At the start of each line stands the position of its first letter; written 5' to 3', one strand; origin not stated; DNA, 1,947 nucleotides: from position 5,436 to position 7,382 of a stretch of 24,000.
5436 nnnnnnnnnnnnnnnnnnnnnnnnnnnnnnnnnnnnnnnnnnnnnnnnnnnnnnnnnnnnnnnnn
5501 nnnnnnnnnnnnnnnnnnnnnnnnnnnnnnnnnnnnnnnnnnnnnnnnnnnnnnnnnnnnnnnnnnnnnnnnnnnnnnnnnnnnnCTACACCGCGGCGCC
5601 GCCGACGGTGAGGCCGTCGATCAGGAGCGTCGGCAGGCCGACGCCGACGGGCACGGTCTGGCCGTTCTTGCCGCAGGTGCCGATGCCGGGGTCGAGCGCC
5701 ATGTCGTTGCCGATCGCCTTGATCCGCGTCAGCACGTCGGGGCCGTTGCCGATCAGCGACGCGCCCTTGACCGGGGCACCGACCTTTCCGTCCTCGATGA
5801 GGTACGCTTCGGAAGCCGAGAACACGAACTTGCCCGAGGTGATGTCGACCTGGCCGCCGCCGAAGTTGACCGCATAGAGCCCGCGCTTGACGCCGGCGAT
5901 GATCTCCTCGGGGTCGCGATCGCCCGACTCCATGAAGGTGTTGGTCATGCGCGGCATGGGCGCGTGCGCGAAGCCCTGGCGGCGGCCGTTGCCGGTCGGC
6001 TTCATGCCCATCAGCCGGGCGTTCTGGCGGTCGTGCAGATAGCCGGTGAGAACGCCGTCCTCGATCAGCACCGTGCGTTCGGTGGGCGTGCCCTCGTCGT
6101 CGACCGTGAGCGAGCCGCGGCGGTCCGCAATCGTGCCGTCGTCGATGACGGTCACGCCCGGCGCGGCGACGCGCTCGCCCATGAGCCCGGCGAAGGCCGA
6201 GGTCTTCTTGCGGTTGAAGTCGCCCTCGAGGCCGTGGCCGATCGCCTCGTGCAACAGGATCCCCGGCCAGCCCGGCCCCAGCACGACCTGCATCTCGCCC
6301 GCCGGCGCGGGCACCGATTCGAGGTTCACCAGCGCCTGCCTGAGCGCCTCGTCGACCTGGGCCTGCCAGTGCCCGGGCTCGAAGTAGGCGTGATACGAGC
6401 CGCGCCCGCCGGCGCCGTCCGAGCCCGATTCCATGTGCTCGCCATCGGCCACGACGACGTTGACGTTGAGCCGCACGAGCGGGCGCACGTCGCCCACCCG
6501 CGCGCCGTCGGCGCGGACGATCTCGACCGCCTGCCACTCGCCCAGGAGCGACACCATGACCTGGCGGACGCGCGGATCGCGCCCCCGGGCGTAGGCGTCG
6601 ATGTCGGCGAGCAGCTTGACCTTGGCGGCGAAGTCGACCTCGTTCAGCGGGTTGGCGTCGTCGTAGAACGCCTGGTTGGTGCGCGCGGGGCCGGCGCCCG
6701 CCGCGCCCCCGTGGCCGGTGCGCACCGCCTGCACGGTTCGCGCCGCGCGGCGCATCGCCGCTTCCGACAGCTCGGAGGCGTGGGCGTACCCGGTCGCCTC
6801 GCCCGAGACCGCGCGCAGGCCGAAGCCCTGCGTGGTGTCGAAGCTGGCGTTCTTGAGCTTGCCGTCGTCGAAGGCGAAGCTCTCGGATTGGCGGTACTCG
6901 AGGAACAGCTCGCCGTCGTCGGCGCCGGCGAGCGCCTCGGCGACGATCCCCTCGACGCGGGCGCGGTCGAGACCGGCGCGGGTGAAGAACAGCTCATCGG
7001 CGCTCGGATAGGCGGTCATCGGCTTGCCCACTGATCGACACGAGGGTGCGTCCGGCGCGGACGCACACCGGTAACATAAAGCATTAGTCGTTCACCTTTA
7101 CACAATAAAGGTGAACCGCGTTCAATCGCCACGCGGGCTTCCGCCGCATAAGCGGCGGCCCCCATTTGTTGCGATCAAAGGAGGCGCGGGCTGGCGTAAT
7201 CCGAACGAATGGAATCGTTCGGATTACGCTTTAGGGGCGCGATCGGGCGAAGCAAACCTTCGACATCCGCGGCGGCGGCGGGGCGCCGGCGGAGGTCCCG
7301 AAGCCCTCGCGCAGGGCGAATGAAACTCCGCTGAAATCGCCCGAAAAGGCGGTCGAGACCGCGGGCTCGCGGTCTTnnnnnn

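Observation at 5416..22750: An unclassified mosaic intergenic element occurs in 4 copies in 24 kb: conserved core modules flanked by perfect hairpins whose sequence varies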

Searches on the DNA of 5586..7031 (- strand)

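Call 93: search_with_rna_model(model_id=R1, sources=[L093, L094, L095, L096, L097, L098, L099, L100, L101, L102, L103, L104, L105], max_evalue=0.01)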
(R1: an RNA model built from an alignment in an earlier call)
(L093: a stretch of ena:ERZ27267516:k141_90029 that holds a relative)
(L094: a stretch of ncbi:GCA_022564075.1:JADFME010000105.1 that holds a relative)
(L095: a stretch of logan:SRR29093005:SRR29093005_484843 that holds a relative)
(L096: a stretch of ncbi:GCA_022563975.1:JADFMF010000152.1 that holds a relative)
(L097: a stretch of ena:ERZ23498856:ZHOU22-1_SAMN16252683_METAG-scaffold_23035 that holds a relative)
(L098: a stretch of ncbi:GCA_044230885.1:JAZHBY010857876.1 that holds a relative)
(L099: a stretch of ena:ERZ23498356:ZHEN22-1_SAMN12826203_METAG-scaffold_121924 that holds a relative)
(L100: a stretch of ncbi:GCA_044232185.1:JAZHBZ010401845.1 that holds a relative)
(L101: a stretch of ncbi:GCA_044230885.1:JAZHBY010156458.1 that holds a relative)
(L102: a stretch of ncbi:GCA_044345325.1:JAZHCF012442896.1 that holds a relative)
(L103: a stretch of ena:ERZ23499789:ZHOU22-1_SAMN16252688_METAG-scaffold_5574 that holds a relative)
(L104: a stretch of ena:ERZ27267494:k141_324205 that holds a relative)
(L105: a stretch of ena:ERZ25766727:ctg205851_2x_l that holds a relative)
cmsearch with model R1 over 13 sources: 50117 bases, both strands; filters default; matches with E-value up to 0.01: 4.
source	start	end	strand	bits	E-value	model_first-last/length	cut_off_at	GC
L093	2565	2634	-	59.6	4.5e-15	1-67/67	no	0.64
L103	1241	1328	-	46.6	2e-11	1-67/67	no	0.61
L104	1123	1210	-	46.6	2e-11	1-67/67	no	0.61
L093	4197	4268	+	32.1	2.3e-07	1-67/67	no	0.57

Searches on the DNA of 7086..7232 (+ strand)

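Call 43: search_dna_similar(query=window:7086-7232:+, collection=plasmids, mode=distant, max_evalue=0.01, max_rows=20)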
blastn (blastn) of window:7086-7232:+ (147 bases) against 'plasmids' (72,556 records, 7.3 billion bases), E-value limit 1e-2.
No match.
